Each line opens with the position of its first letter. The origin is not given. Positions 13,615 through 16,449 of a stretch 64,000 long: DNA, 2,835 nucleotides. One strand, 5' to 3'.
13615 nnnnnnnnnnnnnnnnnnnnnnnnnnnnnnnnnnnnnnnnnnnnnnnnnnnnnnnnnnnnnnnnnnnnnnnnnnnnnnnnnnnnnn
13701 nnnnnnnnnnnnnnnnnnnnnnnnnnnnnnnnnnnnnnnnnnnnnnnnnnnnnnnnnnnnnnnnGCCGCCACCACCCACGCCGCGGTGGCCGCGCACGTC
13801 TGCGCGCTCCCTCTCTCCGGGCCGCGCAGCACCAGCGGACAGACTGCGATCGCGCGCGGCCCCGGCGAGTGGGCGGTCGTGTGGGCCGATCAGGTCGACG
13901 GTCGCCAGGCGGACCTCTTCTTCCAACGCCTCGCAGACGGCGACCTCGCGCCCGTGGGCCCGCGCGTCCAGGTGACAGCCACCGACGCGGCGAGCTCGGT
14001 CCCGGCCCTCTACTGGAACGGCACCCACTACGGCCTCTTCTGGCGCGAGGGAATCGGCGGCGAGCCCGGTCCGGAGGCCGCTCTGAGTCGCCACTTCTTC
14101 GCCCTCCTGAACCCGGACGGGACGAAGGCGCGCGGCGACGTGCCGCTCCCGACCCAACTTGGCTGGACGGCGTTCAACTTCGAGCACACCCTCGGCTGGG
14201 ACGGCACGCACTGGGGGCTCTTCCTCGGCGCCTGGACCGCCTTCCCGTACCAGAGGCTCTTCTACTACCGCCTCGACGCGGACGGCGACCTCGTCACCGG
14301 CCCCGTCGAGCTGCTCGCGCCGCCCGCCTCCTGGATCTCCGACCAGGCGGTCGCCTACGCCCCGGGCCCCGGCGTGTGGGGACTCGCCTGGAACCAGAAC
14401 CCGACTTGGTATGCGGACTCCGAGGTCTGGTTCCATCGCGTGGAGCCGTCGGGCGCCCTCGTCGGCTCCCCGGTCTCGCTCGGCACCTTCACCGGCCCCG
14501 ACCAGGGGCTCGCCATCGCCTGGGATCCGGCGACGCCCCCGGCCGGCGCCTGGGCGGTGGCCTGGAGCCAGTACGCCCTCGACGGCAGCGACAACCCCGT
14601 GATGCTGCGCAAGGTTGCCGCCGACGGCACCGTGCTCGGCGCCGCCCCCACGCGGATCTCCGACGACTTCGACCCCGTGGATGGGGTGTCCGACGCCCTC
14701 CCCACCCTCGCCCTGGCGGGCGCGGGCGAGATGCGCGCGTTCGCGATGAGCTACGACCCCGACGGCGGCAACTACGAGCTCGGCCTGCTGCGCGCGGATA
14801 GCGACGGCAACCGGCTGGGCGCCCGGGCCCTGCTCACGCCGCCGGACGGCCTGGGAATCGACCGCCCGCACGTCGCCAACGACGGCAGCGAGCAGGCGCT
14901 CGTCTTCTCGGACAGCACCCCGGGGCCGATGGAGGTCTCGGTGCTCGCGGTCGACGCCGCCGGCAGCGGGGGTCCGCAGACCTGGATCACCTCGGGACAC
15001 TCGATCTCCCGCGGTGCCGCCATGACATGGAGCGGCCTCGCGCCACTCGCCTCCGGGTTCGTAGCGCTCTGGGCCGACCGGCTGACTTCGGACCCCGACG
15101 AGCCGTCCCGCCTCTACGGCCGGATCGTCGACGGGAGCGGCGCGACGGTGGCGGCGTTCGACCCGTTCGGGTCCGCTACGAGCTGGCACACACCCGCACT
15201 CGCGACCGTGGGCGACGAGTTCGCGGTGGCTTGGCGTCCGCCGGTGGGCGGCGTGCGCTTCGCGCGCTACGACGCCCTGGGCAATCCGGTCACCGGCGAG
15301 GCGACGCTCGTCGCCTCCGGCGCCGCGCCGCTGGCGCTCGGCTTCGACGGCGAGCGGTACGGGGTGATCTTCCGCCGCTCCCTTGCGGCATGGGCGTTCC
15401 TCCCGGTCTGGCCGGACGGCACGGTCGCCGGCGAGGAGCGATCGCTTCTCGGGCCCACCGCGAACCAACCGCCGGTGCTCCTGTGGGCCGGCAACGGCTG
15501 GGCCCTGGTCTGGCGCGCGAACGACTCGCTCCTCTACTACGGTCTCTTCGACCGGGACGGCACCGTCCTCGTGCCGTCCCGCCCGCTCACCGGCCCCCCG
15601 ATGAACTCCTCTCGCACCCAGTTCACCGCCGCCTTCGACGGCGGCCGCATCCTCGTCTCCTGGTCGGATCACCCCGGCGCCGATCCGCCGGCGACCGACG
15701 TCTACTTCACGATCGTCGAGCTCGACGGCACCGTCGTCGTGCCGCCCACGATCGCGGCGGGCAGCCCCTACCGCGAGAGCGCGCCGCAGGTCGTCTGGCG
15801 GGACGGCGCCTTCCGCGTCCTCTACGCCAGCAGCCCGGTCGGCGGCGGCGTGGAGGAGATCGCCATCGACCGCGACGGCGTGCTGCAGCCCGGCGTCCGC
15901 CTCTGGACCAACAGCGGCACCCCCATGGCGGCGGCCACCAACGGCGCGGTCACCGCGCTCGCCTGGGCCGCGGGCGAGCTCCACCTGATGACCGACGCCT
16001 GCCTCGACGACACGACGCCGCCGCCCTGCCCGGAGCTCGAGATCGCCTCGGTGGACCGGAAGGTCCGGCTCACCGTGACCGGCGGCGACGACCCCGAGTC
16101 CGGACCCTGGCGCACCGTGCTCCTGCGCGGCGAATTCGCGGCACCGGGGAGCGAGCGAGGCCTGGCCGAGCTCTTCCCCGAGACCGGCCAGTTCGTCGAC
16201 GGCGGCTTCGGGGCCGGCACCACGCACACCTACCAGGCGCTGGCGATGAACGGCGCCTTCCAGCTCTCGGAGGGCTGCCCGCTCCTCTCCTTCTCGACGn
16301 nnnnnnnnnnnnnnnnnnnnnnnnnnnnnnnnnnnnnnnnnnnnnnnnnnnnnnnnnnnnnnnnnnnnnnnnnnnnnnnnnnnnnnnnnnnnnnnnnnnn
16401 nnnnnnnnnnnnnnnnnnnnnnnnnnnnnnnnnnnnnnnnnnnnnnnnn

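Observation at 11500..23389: Tandem giant secreted paralogues carrying both dockerin-like and cohesin-like modules, plus a stand-alone cohesin-like protein: candidate non-cellulosomal cohesin-dockerin assembly system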

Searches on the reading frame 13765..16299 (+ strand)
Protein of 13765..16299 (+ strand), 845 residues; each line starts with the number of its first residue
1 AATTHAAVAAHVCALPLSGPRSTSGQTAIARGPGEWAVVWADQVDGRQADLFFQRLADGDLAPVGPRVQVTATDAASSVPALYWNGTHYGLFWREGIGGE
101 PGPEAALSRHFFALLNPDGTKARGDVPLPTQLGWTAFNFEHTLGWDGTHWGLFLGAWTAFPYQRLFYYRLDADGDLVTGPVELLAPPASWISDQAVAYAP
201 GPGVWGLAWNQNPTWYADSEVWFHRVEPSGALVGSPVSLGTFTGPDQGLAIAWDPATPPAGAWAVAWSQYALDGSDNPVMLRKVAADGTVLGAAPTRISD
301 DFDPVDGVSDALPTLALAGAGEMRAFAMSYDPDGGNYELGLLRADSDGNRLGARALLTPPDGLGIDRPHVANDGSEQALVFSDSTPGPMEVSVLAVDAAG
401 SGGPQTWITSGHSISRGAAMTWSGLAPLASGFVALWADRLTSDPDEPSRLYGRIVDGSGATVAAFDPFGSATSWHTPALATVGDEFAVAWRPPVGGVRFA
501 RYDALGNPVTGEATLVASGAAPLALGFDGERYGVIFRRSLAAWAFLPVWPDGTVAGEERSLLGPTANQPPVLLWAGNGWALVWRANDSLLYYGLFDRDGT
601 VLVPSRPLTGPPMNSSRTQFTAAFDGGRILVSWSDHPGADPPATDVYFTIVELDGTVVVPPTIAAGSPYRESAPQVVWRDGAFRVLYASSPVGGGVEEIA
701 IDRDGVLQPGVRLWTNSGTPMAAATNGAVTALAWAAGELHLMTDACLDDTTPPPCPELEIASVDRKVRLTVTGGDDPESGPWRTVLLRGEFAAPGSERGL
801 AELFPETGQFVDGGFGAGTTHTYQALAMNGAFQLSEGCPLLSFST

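Call 34: search_solved_structures(query=A2, max_evalue=10)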
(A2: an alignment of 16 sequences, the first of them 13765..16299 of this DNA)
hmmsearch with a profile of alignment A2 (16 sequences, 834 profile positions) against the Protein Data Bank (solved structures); distinct sequences matched with E-value up to 10: 5.
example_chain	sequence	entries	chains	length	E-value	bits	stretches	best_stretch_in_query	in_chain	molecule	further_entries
4ow4_A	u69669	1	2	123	0.0054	17.9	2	504-552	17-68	Beta-terfoil designed by folding nucleus symmetric expansion (""Phifoil"")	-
9isp_A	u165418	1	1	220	0.25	12.4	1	770-814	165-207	Protease PrtH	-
6nzx_A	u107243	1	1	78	0.77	10.8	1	649-687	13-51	Cytochrome B5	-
3q7w_A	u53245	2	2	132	2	9.4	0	529-596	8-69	de novo designed beta-trefoil architecture with symmetric primary structure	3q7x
8oiy_A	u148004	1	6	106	2.2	9.3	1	750-820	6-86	Titin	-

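Call 48: predict_structure(alignment_id=A2)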
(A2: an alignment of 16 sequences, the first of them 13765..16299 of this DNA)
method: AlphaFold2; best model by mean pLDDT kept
length: 845 residues; sequences in the alignment: 16
mean_pLDDT: 82.9   pTM: 0.82
mean pLDDT of the five models: 82.9, 82.0, 80.5, 80.4, 76.5
residues with pLDDT >= 90: 381; 70-90: 316; 50-70: 108; < 50: 40
segments of 3 or more residues with pLDDT < 50: 1-11, 99-105, 132-138, 417-419, 691-693, 775-779
pLDDT, mean of each block of 10 residues (from residue 1): 39 72 86 94 79 93 93 78 95 71 54 93 80 50 92 75 80 89 81 89 93 79 95 94 82 89 93 82 95 92 78 88 92 84 93 90 82 90 72 92 89 57 82 84 67 90 85 78 92 86 94 86 91 91 94 94 87 94 90 95 92 69 95 74 80 95 80 88 87 72 93 80 91 83 78 81 77 56 76 68 75 64 80 77 77
secondary structure, 60 per line:
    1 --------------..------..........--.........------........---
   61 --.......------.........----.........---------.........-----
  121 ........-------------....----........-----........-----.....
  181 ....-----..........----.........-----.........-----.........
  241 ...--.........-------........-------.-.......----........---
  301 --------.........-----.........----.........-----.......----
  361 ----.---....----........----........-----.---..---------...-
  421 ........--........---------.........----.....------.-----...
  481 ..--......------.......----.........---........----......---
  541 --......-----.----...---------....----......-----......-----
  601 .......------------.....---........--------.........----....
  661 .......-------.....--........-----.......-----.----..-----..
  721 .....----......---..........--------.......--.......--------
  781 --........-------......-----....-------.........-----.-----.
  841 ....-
elements in order (helices of 4 or more, strands of 3 or more residues): E23-32 E35-43 E50-57 E63-69 E76-84 E89-97 E107-115 E121-128 E142-145 E150-157 E163-170 E176-184 E190-199 E204-212 E218-226 E232-243 E246-254 E262-269 E279-285 E290-297 E309-317 E323-331 E336-344 E350-356 E369-372 E377-384 E389-396 E421-428 E431-438 E448-456 E461-465 E478-482 E485-490 E497-503 E508-516 E520-527 E532-537 E543-548 E559-561 E571-574 E579-584 E590-595 E601-607 E620-624 E628-635 E644-652 E657-667 E675-679 E682-689 E695-701 E719-725 E730-735 E739-743 H744-748 E757-763 E766-772 E783-790 E798-803 E809-812 E820-828 E840-844
